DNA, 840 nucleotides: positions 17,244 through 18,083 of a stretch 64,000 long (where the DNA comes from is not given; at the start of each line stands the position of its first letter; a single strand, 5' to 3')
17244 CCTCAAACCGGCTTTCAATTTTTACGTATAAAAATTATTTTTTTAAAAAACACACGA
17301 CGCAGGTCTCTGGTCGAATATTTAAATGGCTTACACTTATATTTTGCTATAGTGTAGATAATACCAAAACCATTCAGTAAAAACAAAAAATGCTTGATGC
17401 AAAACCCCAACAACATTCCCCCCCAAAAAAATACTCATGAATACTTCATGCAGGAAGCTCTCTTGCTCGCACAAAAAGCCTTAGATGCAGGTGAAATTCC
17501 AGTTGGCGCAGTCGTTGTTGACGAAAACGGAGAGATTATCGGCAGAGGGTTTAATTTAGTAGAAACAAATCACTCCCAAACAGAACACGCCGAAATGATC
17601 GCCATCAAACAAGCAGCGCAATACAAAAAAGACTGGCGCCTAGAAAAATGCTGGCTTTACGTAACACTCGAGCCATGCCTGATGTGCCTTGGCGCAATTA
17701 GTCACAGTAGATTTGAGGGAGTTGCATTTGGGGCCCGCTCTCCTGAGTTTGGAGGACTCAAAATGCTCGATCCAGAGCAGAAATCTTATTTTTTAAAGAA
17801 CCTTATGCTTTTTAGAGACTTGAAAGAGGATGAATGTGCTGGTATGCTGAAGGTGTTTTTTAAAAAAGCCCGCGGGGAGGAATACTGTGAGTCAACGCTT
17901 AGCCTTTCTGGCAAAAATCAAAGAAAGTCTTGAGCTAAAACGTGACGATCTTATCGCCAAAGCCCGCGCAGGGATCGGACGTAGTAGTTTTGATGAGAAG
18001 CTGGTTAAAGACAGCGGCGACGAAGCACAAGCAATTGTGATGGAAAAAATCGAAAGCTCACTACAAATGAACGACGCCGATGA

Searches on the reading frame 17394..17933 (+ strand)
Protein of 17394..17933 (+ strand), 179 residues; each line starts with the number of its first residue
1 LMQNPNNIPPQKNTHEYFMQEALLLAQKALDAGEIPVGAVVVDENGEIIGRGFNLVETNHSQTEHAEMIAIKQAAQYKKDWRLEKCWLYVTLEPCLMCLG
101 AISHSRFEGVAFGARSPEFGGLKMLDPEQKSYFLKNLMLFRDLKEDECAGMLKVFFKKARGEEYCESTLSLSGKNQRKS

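Call 40: search_protein_families(library=pfam, proteins=[window:17394-17933:+], max_evalue=0.001)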
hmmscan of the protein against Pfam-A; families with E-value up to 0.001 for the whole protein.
window:17394-17933:+ (179 aa): 3 families
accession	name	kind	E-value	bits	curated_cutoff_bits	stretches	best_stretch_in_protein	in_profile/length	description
PF14437.12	MafB19-deam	-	2.6e-31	108.9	27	1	14-160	2-142/142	MafB19-like deaminase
PF00383.29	dCMP_cyt_deam_1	-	8.1e-31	106.4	25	1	13-113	2-101/102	Cytidine and deoxycytidylate deaminase zinc-binding region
PF14439.12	Bd3614-deam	-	1.2e-05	25.7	38.5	1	37-104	10-76/113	Bd3614-like deaminase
